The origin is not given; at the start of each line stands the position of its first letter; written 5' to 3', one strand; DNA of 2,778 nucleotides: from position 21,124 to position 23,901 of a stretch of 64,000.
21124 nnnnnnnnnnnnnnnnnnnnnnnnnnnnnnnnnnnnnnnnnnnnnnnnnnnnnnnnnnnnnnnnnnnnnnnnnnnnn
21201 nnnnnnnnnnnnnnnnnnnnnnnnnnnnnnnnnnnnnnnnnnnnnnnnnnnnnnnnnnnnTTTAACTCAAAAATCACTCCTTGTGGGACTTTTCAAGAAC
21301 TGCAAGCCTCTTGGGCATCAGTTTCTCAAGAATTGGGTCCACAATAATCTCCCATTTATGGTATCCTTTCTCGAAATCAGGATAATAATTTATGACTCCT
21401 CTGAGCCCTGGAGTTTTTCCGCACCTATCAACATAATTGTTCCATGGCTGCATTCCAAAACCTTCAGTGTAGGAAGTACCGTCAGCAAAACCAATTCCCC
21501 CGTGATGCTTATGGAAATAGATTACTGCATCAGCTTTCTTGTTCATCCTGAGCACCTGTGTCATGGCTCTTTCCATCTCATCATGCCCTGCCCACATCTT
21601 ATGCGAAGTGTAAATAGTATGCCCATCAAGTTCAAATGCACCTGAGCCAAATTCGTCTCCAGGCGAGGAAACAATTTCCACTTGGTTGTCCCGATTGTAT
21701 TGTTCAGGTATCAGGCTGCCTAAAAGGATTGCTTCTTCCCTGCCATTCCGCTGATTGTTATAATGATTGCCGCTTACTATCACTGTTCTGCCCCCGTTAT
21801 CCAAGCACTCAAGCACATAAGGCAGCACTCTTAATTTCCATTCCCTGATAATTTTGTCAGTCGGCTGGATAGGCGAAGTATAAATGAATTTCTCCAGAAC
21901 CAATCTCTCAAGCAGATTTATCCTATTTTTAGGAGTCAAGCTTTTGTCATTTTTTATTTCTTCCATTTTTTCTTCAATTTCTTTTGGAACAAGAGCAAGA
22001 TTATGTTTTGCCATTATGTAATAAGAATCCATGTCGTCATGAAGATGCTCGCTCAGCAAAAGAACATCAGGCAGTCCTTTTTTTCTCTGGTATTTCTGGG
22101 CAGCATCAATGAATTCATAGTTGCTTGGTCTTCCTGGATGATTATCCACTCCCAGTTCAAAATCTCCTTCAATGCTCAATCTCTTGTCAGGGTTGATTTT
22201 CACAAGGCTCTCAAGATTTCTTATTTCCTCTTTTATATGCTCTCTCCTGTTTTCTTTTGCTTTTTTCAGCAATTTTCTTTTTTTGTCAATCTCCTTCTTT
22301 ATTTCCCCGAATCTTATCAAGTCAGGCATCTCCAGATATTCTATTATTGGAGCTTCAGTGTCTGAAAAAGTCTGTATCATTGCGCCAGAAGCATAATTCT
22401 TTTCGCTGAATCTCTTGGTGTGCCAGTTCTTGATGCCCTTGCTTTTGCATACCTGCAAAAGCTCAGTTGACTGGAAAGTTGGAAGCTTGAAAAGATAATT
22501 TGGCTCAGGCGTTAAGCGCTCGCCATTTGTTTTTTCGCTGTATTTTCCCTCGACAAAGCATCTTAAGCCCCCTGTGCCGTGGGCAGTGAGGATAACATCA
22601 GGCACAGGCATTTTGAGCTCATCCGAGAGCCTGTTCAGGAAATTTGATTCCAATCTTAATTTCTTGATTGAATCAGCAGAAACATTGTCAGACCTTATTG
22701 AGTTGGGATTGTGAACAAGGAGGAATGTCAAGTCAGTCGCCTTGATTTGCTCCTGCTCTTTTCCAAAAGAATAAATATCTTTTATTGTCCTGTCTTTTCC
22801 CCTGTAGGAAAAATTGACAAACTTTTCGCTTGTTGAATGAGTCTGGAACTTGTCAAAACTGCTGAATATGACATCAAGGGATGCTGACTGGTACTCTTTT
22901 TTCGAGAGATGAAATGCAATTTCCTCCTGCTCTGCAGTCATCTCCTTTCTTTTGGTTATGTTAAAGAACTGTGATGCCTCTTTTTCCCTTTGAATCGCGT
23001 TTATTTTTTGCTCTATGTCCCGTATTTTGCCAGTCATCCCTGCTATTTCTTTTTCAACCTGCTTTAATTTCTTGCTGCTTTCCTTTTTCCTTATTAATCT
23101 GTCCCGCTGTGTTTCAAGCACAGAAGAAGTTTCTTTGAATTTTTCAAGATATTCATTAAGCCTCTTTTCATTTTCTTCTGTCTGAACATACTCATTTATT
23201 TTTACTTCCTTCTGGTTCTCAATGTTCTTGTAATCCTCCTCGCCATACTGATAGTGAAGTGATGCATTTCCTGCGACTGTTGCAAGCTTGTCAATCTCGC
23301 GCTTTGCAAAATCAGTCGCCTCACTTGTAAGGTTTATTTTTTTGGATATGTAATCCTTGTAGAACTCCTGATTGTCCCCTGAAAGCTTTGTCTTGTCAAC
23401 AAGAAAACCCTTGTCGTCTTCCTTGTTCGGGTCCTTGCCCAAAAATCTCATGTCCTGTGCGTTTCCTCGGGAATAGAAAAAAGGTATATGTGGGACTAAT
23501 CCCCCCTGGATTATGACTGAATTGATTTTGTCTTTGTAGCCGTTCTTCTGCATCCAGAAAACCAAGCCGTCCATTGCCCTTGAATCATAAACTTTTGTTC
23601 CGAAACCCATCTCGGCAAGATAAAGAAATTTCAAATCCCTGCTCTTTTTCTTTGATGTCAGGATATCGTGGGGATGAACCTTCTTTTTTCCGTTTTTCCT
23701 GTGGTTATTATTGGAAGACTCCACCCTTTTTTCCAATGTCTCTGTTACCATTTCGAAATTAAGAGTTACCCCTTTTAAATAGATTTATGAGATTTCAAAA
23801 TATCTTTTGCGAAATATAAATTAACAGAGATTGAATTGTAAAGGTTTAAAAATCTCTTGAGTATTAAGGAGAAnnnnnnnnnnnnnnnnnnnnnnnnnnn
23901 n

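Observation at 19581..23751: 825-aa coiled-coil metallophosphoesterase next to a lone TldD/PmbA-like peptidase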

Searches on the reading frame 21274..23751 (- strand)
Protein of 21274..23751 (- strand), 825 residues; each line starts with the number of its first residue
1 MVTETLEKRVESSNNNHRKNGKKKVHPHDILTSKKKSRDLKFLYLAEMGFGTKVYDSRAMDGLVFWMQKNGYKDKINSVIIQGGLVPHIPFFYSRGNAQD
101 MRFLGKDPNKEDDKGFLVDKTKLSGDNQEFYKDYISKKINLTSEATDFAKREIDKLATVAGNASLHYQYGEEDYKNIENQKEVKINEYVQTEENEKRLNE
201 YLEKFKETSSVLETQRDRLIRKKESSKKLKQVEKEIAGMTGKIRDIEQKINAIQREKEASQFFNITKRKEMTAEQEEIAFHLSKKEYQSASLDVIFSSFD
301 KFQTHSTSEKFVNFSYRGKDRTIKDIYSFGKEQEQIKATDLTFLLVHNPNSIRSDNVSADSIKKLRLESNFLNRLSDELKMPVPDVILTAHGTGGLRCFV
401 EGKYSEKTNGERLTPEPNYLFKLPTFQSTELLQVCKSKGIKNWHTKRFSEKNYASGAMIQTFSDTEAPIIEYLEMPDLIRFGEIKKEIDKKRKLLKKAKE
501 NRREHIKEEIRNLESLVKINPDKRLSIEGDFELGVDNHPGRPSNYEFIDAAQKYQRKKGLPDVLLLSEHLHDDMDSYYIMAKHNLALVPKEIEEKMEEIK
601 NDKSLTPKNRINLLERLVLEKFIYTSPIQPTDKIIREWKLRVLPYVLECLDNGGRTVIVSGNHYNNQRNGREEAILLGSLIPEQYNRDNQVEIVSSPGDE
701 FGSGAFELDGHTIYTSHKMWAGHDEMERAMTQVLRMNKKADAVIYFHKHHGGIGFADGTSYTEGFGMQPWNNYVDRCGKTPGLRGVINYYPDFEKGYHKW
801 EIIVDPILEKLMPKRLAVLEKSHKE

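Call 3: search_protein_families(library=pfam, proteins=[window:21274-23751:-], max_evalue=1)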
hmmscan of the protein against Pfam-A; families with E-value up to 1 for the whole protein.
window:21274-23751:- (825 aa): 0 families

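Call 4: search_protein_families(library=ncbifam, proteins=[window:21274-23751:-], max_evalue=1)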
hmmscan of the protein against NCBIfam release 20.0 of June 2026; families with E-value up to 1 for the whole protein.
window:21274-23751:- (825 aa): 2 families
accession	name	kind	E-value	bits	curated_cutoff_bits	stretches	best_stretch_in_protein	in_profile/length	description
NF006847.0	PRK09358.1-2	equivalog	0.01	14.7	412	1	171-221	37-86/364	adenosine deaminase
NF002317.0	PRK01250.1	equivalog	0.082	12.8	200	1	167-207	135-175/176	inorganic diphosphatase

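Call 5: find_homologous_proteins(query=window:21274-23751:-)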
Query window:21274-23751:- (825 aa): 8 proteins with E <= 0.001 among 8000 candidates.
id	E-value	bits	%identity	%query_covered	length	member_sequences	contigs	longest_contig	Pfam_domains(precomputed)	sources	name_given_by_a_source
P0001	0.0e+0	1869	100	100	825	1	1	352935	-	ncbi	ncbi:MAG: hypothetical protein V1886_01845 [archaeon]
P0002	0.0e+0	1595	85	100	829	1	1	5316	-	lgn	-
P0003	1.8e-145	504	35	94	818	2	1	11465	-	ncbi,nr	ncbi:MAG: hypothetical protein U9R08_05155 [Nanoarchaeota archaeon]|nr:hypothetical protein [Nanoarc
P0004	3.6e-141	490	35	93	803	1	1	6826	-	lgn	-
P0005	2.7e-139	484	33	76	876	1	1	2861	-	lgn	-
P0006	4.3e-105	371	38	66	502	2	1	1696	-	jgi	jgi:hypothetical protein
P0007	1.0e-97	346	35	70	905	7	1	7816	-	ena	-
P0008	3.3e-84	302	36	57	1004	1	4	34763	-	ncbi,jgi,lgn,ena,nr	ncbi:MAG: hypothetical protein KJ646_02550 [Nanoarchaeota archaeon]|nr:hypothetical protein [Nanoarc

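Call 6: search_solved_structures(query=window:21274-23751:-, max_evalue=10)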
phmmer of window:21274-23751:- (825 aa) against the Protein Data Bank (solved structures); distinct sequences matched with E-value up to 10: 4.
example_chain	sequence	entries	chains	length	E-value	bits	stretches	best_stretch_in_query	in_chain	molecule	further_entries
1hs7_A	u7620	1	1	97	0.11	13.9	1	192-271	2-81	SYNTAXIN VAM3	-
6si6_A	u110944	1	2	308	1.5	10.2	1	194-314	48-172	Structural polyprotein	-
6shw_A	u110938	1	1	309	1.5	10.2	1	194-314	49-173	Structural polyprotein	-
5j2l_B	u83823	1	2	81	8.4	7.7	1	169-237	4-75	protein design 2L4HC2_11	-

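Call 10: find_encoding_contigs(protein=P0003, flank=6000, max_places=3)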
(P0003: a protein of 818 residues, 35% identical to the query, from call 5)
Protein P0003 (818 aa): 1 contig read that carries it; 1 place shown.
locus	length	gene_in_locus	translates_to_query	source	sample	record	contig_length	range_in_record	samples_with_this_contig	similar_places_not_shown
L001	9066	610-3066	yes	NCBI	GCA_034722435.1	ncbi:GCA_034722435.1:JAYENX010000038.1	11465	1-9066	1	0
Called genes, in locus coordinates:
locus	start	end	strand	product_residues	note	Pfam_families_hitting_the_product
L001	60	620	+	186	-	-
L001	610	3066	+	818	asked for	-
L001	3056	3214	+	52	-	-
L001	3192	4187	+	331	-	PF13365:Trypsin_2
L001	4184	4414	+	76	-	-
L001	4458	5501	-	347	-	PF11969:DcpS_C (faint), PF01230:HIT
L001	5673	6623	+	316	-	PF00890:FAD_binding_2 (weak), PF07992:Pyr_redox_2, PF12831:FAD_oxidored (faint), PF13738:Pyr_redox_3, PF00070:Pyr_redox (weak)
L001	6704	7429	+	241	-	-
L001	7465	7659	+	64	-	PF08271:Zn_Ribbon_TF (weak)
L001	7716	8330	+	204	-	PF01936:NYN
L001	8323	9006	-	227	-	-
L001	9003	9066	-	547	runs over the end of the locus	-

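Call 11: find_encoding_contigs(protein=P0008, flank=6000, max_places=4)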
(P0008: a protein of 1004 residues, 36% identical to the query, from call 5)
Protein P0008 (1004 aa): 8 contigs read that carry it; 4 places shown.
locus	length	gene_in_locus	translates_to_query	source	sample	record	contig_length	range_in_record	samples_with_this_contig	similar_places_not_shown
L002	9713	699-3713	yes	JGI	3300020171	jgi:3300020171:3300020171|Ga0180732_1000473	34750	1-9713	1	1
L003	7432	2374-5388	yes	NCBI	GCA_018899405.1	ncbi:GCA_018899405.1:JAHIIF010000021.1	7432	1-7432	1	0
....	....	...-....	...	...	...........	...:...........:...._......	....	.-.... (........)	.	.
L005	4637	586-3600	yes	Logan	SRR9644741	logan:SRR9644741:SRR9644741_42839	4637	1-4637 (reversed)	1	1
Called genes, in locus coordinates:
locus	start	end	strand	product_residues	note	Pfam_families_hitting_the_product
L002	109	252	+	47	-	-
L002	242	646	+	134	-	-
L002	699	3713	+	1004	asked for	-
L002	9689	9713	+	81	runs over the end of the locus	-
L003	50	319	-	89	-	-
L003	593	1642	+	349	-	-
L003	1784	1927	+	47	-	-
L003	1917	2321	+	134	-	-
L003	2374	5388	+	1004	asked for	-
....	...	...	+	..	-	-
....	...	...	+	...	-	-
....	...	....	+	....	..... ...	-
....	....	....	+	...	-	?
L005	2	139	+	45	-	?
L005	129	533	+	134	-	-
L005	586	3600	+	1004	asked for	-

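Call 13: find_encoding_contigs(protein=P0007, flank=6000, max_places=3)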
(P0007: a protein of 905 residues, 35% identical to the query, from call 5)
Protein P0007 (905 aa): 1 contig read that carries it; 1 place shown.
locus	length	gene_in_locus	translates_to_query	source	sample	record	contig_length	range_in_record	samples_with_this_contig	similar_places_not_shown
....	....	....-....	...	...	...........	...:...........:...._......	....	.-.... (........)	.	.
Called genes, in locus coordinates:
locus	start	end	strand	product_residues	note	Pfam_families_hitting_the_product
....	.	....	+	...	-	?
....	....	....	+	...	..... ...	-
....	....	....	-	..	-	-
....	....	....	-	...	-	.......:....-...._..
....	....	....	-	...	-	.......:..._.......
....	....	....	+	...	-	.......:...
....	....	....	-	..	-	-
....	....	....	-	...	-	?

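Call 14: find_encoding_contigs(protein=P0004, flank=6000, max_places=3)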
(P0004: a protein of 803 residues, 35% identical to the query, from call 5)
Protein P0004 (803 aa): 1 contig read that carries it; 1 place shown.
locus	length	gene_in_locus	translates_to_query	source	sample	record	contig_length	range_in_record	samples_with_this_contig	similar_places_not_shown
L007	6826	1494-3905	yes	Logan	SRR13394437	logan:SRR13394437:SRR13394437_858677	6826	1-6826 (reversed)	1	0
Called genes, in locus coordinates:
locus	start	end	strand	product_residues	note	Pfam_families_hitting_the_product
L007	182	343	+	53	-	-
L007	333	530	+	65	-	-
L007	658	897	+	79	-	-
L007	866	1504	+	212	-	-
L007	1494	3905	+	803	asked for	-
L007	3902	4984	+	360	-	PF00089:Trypsin (faint), PF13365:Trypsin_2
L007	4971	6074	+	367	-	PF13365:Trypsin_2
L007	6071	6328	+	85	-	-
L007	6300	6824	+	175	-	?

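Call 15: find_encoding_contigs(protein=P0002, flank=6000, max_places=3)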
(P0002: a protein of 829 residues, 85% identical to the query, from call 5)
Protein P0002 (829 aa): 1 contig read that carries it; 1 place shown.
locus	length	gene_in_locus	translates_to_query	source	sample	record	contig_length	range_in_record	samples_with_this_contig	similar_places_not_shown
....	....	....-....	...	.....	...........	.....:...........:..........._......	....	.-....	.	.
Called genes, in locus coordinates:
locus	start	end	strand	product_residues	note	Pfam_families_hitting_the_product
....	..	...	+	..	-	-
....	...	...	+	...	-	-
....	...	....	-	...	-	-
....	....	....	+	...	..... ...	-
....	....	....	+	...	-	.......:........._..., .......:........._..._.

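Call 16: predict_structure(alignment_id=A1)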
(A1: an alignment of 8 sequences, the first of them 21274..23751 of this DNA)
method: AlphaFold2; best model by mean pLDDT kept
length: 825 residues; sequences in the alignment: 8
mean_pLDDT: 72.0   pTM: 0.72
mean pLDDT of the five models: 72.0, 68.7, 66.9, 65.1, 63.3
residues with pLDDT >= 90: 172; 70-90: 336; 50-70: 161; < 50: 156
segments of 3 or more residues with pLDDT < 50: 1-37, 90-123, 133-137, 258-272, 317-338, 351-354, 572-588, 622-629, 664-670, 822-825
pLDDT, mean of each block of 10 residues (from residue 1): 34 38 35 50 88 83 96 91 70 41 42 39 49 50 77 90 83 71 62 73 85 84 78 84 80 56 37 55 73 74 73 60 39 43 78 57 81 74 82 81 64 76 90 75 71 90 87 96 97 91 92 93 87 68 83 92 83 41 44 75 81 66 45 73 93 90 50 75 90 71 80 80 70 73 82 89 84 62 89 94 89 64 46
secondary structure, 60 per line:
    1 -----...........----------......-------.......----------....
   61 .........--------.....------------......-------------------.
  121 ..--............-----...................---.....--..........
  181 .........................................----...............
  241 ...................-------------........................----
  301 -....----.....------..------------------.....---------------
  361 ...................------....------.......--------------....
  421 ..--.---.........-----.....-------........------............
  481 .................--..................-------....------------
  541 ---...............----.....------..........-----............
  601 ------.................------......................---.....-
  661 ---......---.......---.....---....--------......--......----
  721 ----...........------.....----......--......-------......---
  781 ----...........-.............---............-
elements in order (helices of 4 or more, strands of 3 or more residues): H6-16 H27-32 E40-46 H57-69 E78-82 H95-100 H125-136 H142-160 E164-168 H171-221 H226-259 H273-296 E302-305 E310-314 E341-345 H361-379 E386-389 E396-402 E417-422 H429-437 H443-447 E455-462 E469-474 H475-497 H500-517 E525-528 H544-558 E563-567 H574-583 H589-600 H607-623 H630-651 E655-659 H664-669 H673-679 H683-687 E691-694 E703-708 E711-716 H725-735 E742-746 E751-756 E759-764 H772-777 E785-792 E797-804 H805-809 H813-824

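Call 19: fold_search(model_id=the predicted structure, library=pdb)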
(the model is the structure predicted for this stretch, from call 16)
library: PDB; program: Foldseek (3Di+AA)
matches with E <= 10: 470; with E <= 0.001: 0
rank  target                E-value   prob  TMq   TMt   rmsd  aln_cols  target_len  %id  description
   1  9f2a_A                1.4e-02  0.98  0.18  0.32   7.8       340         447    9  Pyrococcus abyssi PolD in complex with Rpa2 winged-helix domain class 2 (composite map) (released 2024-12-04)
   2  3ll5_C                1.6e-02  0.54  0.11  0.27  13.4       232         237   12  Crystal structure of T. acidophilum isopentenyl phosphate kinase product complex (released 2010-06-02)
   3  9f29_A                1.8e-02  0.98  0.19  0.33   7.7       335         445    9  Pyrococcus abyssi PolD in complex with Rpa2 winged-helix domain class 1 (composite map) (released 2024-12-04)
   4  2kkn_MODEL_1_A        2.1e-02  0.93  0.11  0.42   6.0       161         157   14  Solution NMR structure of Themotoga maritima protein TM1076: Northeast Structural Genomics Consortium target V (released 2009-10-06)
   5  5w8m_A                2.2e-02  0.82  0.12  0.37  10.6       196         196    9  Crystal structure of Chaetomium thermophilum Vps29 (released 2018-06-13)
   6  6xs8_A                2.6e-02  0.85  0.11  0.37   6.4       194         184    9  Crystal structure of Chaetomium thermophilum Vps29 complexed with RaPID-derived cyclic peptide RT-D3 (released 2021-07-14)
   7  6t8h_A                3.1e-02  0.97  0.19  0.35   7.6       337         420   12  Cryo-EM structure of the DNA-bound PolD-PCNA processive complex from P. abyssi (released 2020-03-04)
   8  6hmf_A                3.1e-02  0.94  0.18  0.30   9.6       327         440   10  D-family DNA polymerase - DP1 subunit (3'-5' proof-reading exonuclease) H451 proof-reading deficient variant (released 2019-01-30)
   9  8xku_C                3.5e-02  0.18  0.10  0.09  54.9       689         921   12  Cryo-EM structure of the Ycf2-FtsHi motor complex from Arabidopsis in ATP-bound state (released 2024-09-11)
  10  5ihe_A                3.9e-02  0.92  0.18  0.30   9.6       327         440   11  D-family DNA polymerase - DP1 subunit (3'-5' proof-reading exonuclease) (released 2016-08-31)
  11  6hmf_B                4.1e-02  0.51  0.17  0.30  18.0       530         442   10  D-family DNA polymerase - DP1 subunit (3'-5' proof-reading exonuclease) H451 proof-reading deficient variant (released 2019-01-30)
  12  5w8m_C                4.6e-02  0.75  0.11  0.38  11.1       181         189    9  Crystal structure of Chaetomium thermophilum Vps29 (released 2018-06-13)
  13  5w8m_E                4.8e-02  0.77  0.11  0.39  10.9       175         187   10  Crystal structure of Chaetomium thermophilum Vps29 (released 2018-06-13)
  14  6hms_A                5.1e-02  0.51  0.13  0.24  12.4       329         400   10  Cryo-EM map of DNA polymerase D from Pyrococcus abyssi in complex with DNA (released 2019-01-30)
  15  4peg_C                5.7e-02  0.44  0.12  0.26  12.8       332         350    8  Dbr1 in complex with guanosine-5'-monophosphate (released 2014-08-27)
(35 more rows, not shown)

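Call 20: search_protein_representatives(alignment_id=A1)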
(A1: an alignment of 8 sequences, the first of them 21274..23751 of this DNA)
Query: 8 sequences, 880 profile positions. Proteins with E-value up to 0.001 (for the whole library): 169; up to 1e-10: 141; up to 1e-30: 93. The best 150 are listed.
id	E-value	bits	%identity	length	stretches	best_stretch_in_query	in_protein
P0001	0.0e+00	1249.8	-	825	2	288-878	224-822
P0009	2.8e-288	975.4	-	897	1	6-875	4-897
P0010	2.4e-252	856.5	-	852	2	284-874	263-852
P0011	3.5e-244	829.4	-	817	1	32-873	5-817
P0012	1.4e-242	824.1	-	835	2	283-873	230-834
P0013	2.8e-242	823.1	-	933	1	30-873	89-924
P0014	5.1e-231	785.9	-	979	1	32-878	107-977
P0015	3.5e-229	779.8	-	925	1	18-873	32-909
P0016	7.0e-225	765.6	-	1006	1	28-875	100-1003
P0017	4.6e-223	759.6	-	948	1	17-873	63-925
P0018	1.8e-222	757.6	-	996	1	28-873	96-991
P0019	1.5e-220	751.3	-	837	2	32-551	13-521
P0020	4.3e-219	746.4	-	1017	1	22-876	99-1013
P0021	3.2e-217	740.2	-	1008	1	30-877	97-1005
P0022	9.1e-217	738.7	-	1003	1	24-875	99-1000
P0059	2.0e-76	274.4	-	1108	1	33-865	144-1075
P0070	6.8e-62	226.3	-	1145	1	33-866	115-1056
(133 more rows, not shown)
